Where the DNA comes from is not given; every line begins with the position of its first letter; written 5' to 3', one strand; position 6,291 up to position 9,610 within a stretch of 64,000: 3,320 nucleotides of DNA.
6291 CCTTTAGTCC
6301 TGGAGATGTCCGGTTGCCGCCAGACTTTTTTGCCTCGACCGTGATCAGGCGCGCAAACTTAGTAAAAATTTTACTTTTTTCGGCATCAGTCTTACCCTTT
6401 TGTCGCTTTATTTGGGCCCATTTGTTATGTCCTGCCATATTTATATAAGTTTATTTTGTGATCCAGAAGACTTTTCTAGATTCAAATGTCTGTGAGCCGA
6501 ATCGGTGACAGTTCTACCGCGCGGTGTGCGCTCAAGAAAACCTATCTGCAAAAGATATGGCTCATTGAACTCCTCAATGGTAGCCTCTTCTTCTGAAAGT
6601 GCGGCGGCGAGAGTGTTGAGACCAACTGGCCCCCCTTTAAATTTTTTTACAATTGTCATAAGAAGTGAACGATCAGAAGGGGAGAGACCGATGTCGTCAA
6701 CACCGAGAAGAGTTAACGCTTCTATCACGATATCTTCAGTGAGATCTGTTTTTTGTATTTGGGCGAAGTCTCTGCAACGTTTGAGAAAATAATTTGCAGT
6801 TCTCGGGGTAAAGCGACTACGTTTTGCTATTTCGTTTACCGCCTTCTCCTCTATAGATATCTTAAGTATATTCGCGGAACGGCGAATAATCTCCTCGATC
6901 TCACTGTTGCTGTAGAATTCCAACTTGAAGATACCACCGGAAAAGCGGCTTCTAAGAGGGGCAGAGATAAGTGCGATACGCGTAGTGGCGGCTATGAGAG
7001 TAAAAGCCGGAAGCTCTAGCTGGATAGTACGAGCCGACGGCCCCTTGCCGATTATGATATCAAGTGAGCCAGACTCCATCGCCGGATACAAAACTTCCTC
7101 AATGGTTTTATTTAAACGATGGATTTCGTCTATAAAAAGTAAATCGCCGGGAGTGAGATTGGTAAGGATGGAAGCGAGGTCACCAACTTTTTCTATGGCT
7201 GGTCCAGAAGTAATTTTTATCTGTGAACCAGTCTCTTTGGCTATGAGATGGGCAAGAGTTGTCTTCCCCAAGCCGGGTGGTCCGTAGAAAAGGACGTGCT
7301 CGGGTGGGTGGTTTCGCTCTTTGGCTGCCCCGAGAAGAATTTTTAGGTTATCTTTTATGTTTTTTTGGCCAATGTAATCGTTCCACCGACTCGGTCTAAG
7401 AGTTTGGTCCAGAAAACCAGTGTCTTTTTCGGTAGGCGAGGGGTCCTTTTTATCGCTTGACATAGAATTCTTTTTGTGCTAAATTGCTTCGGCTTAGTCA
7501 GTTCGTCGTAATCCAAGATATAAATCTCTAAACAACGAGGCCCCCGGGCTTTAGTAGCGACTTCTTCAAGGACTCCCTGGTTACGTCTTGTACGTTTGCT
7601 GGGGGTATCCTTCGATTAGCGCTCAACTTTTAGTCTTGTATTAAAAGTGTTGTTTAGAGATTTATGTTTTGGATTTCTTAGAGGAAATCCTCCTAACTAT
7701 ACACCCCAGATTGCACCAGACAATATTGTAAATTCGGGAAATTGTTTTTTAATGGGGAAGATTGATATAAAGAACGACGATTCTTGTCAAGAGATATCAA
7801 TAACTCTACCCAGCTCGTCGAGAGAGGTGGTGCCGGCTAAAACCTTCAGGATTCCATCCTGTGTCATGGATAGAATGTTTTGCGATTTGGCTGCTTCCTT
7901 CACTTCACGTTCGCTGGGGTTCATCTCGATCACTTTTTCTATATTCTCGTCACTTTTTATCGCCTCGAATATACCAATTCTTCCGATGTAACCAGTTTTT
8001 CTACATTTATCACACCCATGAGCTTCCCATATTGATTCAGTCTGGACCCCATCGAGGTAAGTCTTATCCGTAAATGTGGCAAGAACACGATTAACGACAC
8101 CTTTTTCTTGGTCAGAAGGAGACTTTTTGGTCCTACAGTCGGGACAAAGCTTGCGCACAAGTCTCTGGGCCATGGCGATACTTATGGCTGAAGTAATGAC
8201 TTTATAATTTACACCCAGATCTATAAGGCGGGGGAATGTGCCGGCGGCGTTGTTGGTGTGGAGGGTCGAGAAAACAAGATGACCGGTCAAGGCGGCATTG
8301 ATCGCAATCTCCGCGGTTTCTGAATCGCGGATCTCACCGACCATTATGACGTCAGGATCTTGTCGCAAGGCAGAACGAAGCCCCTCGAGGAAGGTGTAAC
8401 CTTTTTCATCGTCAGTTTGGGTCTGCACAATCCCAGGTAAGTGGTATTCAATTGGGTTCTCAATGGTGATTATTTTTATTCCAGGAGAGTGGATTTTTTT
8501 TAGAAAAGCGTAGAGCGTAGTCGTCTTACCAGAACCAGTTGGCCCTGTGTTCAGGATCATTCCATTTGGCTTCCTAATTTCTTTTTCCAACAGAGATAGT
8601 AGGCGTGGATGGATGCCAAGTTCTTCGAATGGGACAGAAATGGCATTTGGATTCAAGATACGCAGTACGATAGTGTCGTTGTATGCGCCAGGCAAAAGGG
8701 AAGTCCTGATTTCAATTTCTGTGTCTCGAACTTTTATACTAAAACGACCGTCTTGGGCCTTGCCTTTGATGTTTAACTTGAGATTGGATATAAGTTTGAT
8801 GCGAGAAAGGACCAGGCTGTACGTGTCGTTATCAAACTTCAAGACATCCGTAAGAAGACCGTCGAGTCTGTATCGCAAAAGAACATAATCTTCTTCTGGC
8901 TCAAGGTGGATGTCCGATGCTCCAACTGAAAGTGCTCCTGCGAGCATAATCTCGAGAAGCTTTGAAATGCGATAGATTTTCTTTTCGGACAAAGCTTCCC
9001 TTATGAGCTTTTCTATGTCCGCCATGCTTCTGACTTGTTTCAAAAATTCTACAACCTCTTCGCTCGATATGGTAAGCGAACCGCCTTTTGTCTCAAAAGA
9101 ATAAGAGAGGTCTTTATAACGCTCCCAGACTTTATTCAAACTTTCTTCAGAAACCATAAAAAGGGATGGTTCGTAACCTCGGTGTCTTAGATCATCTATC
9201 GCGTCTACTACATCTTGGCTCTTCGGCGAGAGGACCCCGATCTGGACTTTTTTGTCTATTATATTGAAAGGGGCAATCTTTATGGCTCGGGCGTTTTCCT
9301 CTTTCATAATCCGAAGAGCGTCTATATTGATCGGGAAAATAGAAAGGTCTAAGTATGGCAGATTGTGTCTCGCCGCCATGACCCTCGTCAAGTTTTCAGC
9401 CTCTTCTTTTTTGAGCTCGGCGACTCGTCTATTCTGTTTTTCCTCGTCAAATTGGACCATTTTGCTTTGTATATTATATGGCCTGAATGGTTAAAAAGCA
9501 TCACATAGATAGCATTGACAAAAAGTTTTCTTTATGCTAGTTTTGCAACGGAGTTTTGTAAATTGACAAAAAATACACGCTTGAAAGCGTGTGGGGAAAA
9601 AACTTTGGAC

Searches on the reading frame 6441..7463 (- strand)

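Call 38: search_protein_families(library=pfam, proteins=[window:6441-7463:-], max_evalue=0.00001)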
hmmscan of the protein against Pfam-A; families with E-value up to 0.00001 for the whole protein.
window:6441-7463:- (340 aa): 5 families
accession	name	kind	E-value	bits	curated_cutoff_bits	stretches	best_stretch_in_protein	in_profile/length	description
PF05496.18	RuvB_N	-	7.7e-71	237.4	27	1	22-175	1-154/159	Holliday junction DNA helicase RuvB P-loop domain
PF05491.19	RuvB_C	-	1.1e-22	80.2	24.7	1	258-327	2-71/72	RuvB C-terminal winged helix domain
PF17864.7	AAA_lid_4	-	1.2e-22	79.9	27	1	184-256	1-74/74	RuvB AAA lid domain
PF00004.35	AAA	-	8.9e-19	68.7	21.2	1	57-175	1-124/131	ATPase family associated with various cellular activities (AAA)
PF07728.20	AAA_5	-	1.1e-08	35.6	22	1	56-174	1-139/139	AAA domain (dynein-related subfamily)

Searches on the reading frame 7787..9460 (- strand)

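Call 38: search_protein_families(library=pfam, proteins=[window:7787-9460:-], max_evalue=0.00001)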
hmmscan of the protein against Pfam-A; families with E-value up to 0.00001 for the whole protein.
window:7787-9460:- (557 aa): 2 families
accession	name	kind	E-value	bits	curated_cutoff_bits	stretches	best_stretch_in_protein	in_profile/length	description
PF00437.27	T2SSE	-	4.5e-113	378.1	24.9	1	164-550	7-368/370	Type II/IV secretion system protein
PF05157.20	MshEN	-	1.2e-06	28.8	23.1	1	32-117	1-85/90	MshEN domain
